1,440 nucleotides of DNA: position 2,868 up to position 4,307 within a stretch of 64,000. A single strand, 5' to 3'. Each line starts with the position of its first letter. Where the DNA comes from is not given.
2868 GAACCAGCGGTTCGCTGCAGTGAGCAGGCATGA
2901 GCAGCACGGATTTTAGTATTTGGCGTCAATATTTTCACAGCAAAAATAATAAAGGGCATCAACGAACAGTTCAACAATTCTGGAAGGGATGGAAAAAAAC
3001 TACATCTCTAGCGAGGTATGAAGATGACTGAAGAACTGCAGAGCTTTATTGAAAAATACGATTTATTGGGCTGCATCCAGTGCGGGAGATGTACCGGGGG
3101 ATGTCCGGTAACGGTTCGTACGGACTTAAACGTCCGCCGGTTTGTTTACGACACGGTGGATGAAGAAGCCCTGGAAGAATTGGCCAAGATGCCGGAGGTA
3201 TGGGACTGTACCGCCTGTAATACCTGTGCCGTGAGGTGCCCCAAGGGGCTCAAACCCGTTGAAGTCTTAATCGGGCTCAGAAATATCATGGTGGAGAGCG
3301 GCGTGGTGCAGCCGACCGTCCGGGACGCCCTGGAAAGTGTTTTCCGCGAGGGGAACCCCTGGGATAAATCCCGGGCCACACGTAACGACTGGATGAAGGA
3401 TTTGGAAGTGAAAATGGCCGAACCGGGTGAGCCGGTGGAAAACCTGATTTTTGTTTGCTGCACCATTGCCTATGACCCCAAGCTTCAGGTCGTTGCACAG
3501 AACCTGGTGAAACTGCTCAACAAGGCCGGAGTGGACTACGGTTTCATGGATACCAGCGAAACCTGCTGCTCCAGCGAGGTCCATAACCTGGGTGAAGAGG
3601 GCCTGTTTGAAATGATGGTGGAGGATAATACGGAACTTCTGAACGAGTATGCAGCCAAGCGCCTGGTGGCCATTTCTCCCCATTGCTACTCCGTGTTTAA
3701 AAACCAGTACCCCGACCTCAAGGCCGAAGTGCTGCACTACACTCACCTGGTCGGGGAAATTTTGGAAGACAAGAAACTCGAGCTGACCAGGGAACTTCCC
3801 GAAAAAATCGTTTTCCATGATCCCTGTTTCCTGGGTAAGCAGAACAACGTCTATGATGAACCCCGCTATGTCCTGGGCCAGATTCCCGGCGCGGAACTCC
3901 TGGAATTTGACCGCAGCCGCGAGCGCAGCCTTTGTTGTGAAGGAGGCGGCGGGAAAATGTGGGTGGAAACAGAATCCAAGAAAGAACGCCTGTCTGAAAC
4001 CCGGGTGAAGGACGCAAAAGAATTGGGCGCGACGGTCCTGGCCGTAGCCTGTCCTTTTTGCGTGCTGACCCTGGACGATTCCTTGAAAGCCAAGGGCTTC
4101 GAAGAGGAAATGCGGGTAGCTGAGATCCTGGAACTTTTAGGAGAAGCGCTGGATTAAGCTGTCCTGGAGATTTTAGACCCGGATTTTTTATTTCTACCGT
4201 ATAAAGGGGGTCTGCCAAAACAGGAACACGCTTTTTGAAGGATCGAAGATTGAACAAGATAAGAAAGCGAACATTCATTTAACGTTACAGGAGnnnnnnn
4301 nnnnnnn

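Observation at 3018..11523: Composite HdrD-like / EtfBA / HdrA / FlxDCBA operon: candidate uncharacterised double-module electron-bifurcating complex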

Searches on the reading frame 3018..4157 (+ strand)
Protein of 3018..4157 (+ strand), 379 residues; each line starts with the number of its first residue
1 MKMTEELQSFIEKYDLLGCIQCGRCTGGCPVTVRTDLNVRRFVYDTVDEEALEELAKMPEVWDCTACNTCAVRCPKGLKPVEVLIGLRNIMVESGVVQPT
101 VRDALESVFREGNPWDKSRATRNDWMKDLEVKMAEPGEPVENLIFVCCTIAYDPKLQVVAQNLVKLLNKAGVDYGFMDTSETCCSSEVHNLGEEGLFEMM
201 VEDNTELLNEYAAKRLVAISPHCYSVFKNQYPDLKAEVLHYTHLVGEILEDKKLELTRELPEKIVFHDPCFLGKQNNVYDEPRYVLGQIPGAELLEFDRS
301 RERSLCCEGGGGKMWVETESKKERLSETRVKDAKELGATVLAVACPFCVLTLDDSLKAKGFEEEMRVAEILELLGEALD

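Call 3: search_protein_families(library=pfam, proteins=[window:3018-4157:+], max_evalue=0.001)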
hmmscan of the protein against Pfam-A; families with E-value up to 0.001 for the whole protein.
window:3018-4157:+ (379 aa): 6 families
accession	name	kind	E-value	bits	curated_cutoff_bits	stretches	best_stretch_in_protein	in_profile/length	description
PF02754.22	CCG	-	2.4e-27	95.3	20.6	2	264-353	1-85/85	Cysteine-rich domain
PF13183.11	Fer4_8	-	1.8e-10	41.6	27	1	17-78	3-68/68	4Fe-4S dicluster domain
PF13534.11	Fer4_17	-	2.1e-09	38.3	22.2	1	19-78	2-60/61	4Fe-4S dicluster domain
PF13187.11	Fer4_9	-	3.9e-09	36.8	27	1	19-77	2-50/52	4Fe-4S dicluster domain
PF13237.11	Fer4_10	-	9e-08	32.4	25.5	1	14-75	4-53/53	4Fe-4S dicluster domain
PF12838.12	Fer4_7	-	0.00016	22.5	27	0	19-77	2-51/52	4Fe-4S dicluster domain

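Call 4: search_protein_families(library=ncbifam, proteins=[window:3018-4157:+], max_evalue=0.00001)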
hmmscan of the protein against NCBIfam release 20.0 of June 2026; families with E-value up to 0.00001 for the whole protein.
window:3018-4157:+ (379 aa): 18 families
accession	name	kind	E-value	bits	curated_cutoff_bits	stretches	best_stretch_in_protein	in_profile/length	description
NF004898.0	PRK06259.1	equivalog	1.5e-46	159.1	385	1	10-377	127-487/488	fumarate reductase (CoM/CoB) subunit TfrB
NF045670.1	quin_L_LdhH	equivalog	1.2e-22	80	800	1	124-374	453-705/706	L-lactate dehydrogenase (quinone) large subunit LdhH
TIGR03290.1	CoB_CoM_SS_C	equivalog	4.1e-21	75.5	160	1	18-113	3-97/144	CoB--CoM heterodisulfide reductase subunit C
NF045724.1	ferredox_TmcB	equivalog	6e-20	71.2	735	1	46-365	84-417/430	electron transfer complex ferredoxin TmcB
NF045663.1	diclust_near_Sec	equivalog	6.3e-16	57.6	530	1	21-335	310-605/759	pyridine nucleotide-disulfide oxidoreductase/dicluster-binding protein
NF008369.0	PRK11168.1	equivalog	1.7e-14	53.5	278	1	143-353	170-381/401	anaerobic glycerol-3-phosphate dehydrogenase subunit C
NF041779.1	hetero_SS_HdrC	equivalog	3.9e-14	52.6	350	1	18-97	32-109/198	ferredoxin:CoB-CoM heterodisulfide reductase subunit HdrC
NF041890.1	hdrC_Methbact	equivalog_domain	1.1e-13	51.2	270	1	12-103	24-113/192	ferredoxin:CoB-CoM heterodisulfide reductase subunit HdrC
NF045711.1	sulf_resp_HmcF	equivalog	1.1e-12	47.6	750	1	235-353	306-426/457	sulfate respiration complex iron-sulfur protein HmcF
NF045796.1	DsrK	equivalog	1.1e-12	47.4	400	1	235-348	296-412/453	sulfate reduction electron transfer complex DsrMKJOP subunit DsrK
NF004616.0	PRK05950.1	subfamily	2.7e-11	43.1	228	1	14-94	144-236/238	succinate dehydrogenase iron-sulfur subunit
NF038018.1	qmoC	equivalog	3.3e-11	43.2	300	1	18-99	19-99/360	quinone-interacting membrane-bound oxidoreductase complex subunit QmoC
NF009226.0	PRK12576.1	equivalog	1.7e-09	37.4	344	1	13-90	150-236/317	succinate dehydrogenase/fumarate reductase iron-sulfur subunit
TIGR00384.1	dhsB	subfamily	3.5e-08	33.2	88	1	11-82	134-216/222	succinate dehydrogenase and fumarate reductase iron-sulfur protein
TIGR03379.1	glycerol3P_GlpC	equivalog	7.1e-08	31.6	279.9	0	144-352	166-377/397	anaerobic glycerol-3-phosphate dehydrogenase subunit GlpC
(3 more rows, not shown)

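Call 8: find_homologous_proteins(query=window:3018-4157:+, max_evalue=1e-20)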
Query window:3018-4157:+ (379 aa): 2421 proteins with E <= 1e-20 among 8000 candidates; the best 120 are listed.
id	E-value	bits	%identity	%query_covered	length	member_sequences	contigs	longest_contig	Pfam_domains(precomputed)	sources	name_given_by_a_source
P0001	1.5e-251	852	98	99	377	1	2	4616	PF13534.12,PF02754.22,PF13237.12,PF13183.12,PF13187.12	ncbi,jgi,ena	-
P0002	1.1e-250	849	97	99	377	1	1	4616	PF13534.12,PF02754.22,PF13237.12,PF13183.12,PF13187.12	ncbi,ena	-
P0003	3.0e-250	848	97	99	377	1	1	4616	PF13534.12,PF02754.22,PF13237.12,PF13183.12,PF13187.12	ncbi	-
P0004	3.5e-247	838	95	99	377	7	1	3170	PF13534.12,PF02754.22,PF13237.12,PF13183.12,PF13187.12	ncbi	-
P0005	1.3e-226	770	86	99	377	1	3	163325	PF13534.12,PF02754.22,PF13237.12,PF13183.12,PF13187.12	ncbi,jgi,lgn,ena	-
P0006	5.2e-225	765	86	99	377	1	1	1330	PF13534.12,PF02754.22,PF13237.12,PF13183.12,PF13187.12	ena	-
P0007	4.2e-222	755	84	99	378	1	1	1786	PF13534.12,PF02754.22,PF13237.12,PF13183.12,PF13187.12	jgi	jgi:Fe-S oxidoreductase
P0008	4.1e-221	752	83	99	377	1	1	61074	PF13534.12,PF02754.22,PF13237.12,PF13183.12,PF13187.12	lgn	-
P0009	5.9e-221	751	84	99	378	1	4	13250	PF13534.12,PF02754.22,PF13237.12,PF13183.12,PF13187.12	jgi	jgi:Fe-S oxidoreductase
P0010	6.5e-221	751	84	99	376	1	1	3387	PF13534.12,PF02754.22,PF13237.12,PF13183.12,PF13187.12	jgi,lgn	jgi:Fe-S oxidoreductase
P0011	7.6e-221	751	83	99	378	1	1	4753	PF13534.12,PF02754.22,PF13237.12,PF13183.12,PF13187.12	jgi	jgi:Fe-S oxidoreductase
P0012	8.4e-221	751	83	99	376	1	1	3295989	PF13534.12,PF02754.22,PF13237.12,PF13183.12,PF13187.12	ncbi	-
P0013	1.8e-220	750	83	99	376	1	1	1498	PF13534.12,PF02754.22,PF13237.12,PF13183.12,PF13187.12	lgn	-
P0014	1.9e-220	750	84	99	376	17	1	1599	PF13534.12,PF02754.22,PF13237.12,PF13183.12,PF13187.12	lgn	-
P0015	3.8e-220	749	83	99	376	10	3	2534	PF13534.12,PF02754.22,PF13237.12,PF13183.12,PF13187.12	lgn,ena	-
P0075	4.0e-190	650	72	100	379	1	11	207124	PF13534.12,PF02754.22,PF13237.12,PF13183.12,PF13187.12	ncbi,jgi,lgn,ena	jgi:Fe-S oxidoreductase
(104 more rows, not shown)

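Call 9: find_encoding_contigs(protein=P0012, flank=10000, max_places=2)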
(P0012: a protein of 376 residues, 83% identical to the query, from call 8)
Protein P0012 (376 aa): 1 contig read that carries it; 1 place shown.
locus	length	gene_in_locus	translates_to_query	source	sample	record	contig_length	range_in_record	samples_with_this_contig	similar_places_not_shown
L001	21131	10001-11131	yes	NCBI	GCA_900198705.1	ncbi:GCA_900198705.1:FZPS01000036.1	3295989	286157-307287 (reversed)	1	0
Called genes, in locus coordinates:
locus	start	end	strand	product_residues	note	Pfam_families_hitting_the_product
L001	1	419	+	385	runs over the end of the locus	PF00155:Aminotran_1_2, PF00266:Aminotran_5, PF01041:DegT_DnrJ_EryC1, PF01212:Beta_elim_lyase, PF01053:Cys_Met_Meta_PP (weak)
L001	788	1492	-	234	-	PF00005:ABC_tran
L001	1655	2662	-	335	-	PF01522:Polysacc_deac_1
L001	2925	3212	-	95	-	-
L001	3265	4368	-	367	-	PF01656:CbiA (faint), PF13500:AAA_26, PF07085:DRTGG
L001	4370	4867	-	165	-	PF13549:ATP-grasp_5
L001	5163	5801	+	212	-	PF03808:Glyco_tran_WecG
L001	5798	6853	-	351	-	PF00180:Iso_dh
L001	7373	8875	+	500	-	PF02730:AFOR_N, PF01314:AFOR_C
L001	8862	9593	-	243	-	-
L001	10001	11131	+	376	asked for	PF13237:Fer4_10 (weak), PF13183:Fer4_8, PF13187:Fer4_9, PF13534:Fer4_17, PF02754:CCG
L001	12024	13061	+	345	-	PF01208:URO-D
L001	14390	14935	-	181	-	PF07963:N_methyl, PF12019:GspH (weak)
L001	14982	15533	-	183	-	-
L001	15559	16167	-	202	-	PF07963:N_methyl (weak)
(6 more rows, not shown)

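Call 10: find_encoding_contigs(protein=P0075, flank=10000, max_places=2)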
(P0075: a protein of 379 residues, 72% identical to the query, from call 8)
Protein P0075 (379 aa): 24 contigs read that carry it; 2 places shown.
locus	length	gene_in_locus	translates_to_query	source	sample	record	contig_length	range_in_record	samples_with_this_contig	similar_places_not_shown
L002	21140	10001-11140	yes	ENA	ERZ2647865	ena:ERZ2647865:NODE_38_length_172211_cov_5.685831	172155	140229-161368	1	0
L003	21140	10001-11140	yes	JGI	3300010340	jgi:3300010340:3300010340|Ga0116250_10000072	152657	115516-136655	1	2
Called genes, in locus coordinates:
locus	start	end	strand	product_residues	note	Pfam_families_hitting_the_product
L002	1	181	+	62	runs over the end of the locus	-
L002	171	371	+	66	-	-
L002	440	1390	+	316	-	PF12837:Fer4_6 (faint), PF13237:Fer4_10 (weak), PF12800:Fer4_4 (faint), PF12838:Fer4_7 (weak), PF13187:Fer4_9 (weak), PF00037:Fer4 (weak), PF12797:Fer4_2 (weak)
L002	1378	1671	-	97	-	PF13354:Beta-lactamase2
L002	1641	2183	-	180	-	PF13354:Beta-lactamase2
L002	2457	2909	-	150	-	PF11518:DUF3221 (weak)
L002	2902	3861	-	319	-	PF02517:Rce1-like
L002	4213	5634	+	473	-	PF12390:Se-cys_synth_N, PF03841:SelA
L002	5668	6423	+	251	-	PF00009:GTP_EFTU, PF01926:MMR_HSR1 (weak)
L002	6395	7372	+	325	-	PF25461:Beta-barrel_SelB, PF09106:WHD_2nd_SelB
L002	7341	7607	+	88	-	PF09107:WHD_3rd_SelB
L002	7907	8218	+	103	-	PF00586:AIRS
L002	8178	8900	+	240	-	PF02769:AIRS_C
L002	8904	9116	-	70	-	PF09388:SpoOE-like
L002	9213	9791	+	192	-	-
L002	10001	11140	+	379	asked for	PF13237:Fer4_10, PF13183:Fer4_8, PF13187:Fer4_9, PF13534:Fer4_17, PF02754:CCG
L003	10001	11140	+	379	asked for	PF13237:Fer4_10, PF13183:Fer4_8, PF13187:Fer4_9, PF13534:Fer4_17, PF02754:CCG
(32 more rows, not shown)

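Call 16: find_related_loci(query=A1, collection=genome_contigs, flank=10000)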
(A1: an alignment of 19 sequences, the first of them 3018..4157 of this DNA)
Query A1 (379 aa) in genome_contigs; peptide patterns used: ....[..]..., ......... (x = any residue, [..] = any of these).
599 stretches matched a pattern (row limit reached: there are more); 585 encode a relative of the query (tblastn E <= 1e-3); the best 80 are kept; 80 distinct loci.
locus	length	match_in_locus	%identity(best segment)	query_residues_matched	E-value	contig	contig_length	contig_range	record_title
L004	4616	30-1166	97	1-379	0e+0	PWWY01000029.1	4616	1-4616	MAG: Syntrophomonadaceae bacterium isolate CSSed11_70 CS-Sed11-C43852, whole genome shotgun sequence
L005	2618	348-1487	83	2-378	0e+0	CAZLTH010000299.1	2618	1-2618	MAG TPA_asm: uncultured Syntrophomonadaceae bacterium isolate binchicken_co140_202 genome assembly, contig: NODE_31729_l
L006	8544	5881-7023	80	1-379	0e+0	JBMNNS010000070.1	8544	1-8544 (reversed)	MAG: Dethiobacteria bacterium isolate SBF912SR3HQ0001 scaffold_16676_c1, whole genome shotgun sequence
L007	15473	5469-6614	79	1-379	0e+0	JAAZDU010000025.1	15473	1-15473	MAG: Bacillota bacterium isolate AS09scLD_187 34549_AS09, whole genome shotgun sequence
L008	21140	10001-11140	79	1-375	0e+0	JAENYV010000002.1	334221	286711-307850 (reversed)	MAG: Dethiobacter alkaliphilus isolate BL5_bin.7 BL5_bin7_NODE_13_length_334221_cov_23.116427, whole genome shotgun sequ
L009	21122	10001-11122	78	1-374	0e+0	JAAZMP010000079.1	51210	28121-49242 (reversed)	MAG: Bacillota bacterium isolate AS23ysBPME_85 108473_AS23, whole genome shotgun sequence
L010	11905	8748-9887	78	1-375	0e+0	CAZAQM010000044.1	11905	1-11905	MAG TPA_asm: uncultured Dethiobacter sp. isolate binchicken_co39_531 genome assembly, contig: NODE_12837_length_11905_co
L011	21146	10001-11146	77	1-379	0e+0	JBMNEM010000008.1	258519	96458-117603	MAG: Dethiobacteria bacterium isolate SBF912LR0HQ0129 contig_49060, whole genome shotgun sequence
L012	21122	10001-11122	78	3-376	0e+0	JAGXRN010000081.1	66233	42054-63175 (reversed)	MAG: Dethiobacter sp. isolate CROMO_A_105 c_000000989041, whole genome shotgun sequence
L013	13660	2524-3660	77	1-379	0e+0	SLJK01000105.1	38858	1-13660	MAG: Syntrophomonadaceae bacterium isolate CSSed165cm_235 CSSed16-5cm-1263, whole genome shotgun sequence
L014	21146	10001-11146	75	1-379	0e+0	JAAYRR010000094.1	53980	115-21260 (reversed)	MAG: Bacillota bacterium isolate AS23ysBPME_228 138935_AS23, whole genome shotgun sequence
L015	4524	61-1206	76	1-379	0e+0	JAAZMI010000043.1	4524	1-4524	MAG: Bacillota bacterium isolate AS23ysBPME_345 30668_AS23, whole genome shotgun sequence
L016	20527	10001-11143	78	1-378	0e+0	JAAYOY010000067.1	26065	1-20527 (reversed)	MAG: Bacillota bacterium isolate AS22ysBPME_12 35027_AS22, whole genome shotgun sequence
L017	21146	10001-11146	75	1-379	0e+0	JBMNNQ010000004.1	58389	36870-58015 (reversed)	MAG: Dethiobacteria bacterium isolate SBF912SR8HQ0008 scaffold_929_c1, whole genome shotgun sequence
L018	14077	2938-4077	77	1-375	0e+0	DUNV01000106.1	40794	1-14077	MAG TPA_asm: Bacillota bacterium isolate AS08sgBPME_113 236598_AS08, whole genome shotgun sequence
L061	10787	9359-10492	65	3-378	2e-171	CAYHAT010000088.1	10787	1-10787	MAG TPA_asm: uncultured Actinomycetota bacterium isolate ERP119294_co1_319 genome assembly, contig: NODE_8382_length_107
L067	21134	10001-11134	64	3-378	9e-169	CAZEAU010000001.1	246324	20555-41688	MAG TPA_asm: uncultured Actinomycetota bacterium isolate binchicken_co39_260 genome assembly, contig: NODE_25_length_246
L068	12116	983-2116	66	3-378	6e-168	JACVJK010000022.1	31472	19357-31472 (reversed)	MAG: Actinomycetota bacterium isolate GMQP.bin.3 contig022, whole genome shotgun sequence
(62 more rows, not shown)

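Call 43: search_solved_structures(query=window:3024-4157:+, max_evalue=0.001, show_alignments=4)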
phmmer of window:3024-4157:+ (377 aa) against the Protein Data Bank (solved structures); distinct sequences matched with E-value up to 0.001: 9.
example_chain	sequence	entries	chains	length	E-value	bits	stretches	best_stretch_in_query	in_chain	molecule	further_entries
9ojn_A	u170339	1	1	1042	1.4e-51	179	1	58-371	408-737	Iron-sulfur-binding reductase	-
7bkb_C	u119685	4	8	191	3.7e-15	59.1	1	17-113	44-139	CoB--CoM heterodisulfide reductase subunit C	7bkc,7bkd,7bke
5odc_C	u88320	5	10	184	1.1e-13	54.2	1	14-100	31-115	Heterodisulfide reductase, subunit C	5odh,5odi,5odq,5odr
8rvv_C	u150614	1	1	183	1.8e-13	53.5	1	14-110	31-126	H(2):CoB-CoM heterodisulfide,ferredoxin reductase subunit C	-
8rvu_c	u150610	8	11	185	1.8e-13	53.5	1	14-110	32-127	H(2):CoB-CoM heterodisulfide,ferredoxin reductase subunit C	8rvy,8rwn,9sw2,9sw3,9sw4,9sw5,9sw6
9sfi_E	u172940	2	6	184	2.2e-13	53.2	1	13-96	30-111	H(2)/formate:CoB-CoM heterodisulfide,ferredoxin reductase subunit C2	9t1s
6lum_B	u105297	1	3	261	8.6e-06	28.3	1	13-82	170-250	Succinate dehydrogenase subunit B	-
8rvv_B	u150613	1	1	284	0.00014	24.2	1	236-375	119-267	H(2):CoB-CoM heterodisulfide,ferredoxin reductase subunit B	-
8rvu_b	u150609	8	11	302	0.00017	24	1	236-375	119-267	H(2):CoB-CoM heterodisulfide,ferredoxin reductase subunit B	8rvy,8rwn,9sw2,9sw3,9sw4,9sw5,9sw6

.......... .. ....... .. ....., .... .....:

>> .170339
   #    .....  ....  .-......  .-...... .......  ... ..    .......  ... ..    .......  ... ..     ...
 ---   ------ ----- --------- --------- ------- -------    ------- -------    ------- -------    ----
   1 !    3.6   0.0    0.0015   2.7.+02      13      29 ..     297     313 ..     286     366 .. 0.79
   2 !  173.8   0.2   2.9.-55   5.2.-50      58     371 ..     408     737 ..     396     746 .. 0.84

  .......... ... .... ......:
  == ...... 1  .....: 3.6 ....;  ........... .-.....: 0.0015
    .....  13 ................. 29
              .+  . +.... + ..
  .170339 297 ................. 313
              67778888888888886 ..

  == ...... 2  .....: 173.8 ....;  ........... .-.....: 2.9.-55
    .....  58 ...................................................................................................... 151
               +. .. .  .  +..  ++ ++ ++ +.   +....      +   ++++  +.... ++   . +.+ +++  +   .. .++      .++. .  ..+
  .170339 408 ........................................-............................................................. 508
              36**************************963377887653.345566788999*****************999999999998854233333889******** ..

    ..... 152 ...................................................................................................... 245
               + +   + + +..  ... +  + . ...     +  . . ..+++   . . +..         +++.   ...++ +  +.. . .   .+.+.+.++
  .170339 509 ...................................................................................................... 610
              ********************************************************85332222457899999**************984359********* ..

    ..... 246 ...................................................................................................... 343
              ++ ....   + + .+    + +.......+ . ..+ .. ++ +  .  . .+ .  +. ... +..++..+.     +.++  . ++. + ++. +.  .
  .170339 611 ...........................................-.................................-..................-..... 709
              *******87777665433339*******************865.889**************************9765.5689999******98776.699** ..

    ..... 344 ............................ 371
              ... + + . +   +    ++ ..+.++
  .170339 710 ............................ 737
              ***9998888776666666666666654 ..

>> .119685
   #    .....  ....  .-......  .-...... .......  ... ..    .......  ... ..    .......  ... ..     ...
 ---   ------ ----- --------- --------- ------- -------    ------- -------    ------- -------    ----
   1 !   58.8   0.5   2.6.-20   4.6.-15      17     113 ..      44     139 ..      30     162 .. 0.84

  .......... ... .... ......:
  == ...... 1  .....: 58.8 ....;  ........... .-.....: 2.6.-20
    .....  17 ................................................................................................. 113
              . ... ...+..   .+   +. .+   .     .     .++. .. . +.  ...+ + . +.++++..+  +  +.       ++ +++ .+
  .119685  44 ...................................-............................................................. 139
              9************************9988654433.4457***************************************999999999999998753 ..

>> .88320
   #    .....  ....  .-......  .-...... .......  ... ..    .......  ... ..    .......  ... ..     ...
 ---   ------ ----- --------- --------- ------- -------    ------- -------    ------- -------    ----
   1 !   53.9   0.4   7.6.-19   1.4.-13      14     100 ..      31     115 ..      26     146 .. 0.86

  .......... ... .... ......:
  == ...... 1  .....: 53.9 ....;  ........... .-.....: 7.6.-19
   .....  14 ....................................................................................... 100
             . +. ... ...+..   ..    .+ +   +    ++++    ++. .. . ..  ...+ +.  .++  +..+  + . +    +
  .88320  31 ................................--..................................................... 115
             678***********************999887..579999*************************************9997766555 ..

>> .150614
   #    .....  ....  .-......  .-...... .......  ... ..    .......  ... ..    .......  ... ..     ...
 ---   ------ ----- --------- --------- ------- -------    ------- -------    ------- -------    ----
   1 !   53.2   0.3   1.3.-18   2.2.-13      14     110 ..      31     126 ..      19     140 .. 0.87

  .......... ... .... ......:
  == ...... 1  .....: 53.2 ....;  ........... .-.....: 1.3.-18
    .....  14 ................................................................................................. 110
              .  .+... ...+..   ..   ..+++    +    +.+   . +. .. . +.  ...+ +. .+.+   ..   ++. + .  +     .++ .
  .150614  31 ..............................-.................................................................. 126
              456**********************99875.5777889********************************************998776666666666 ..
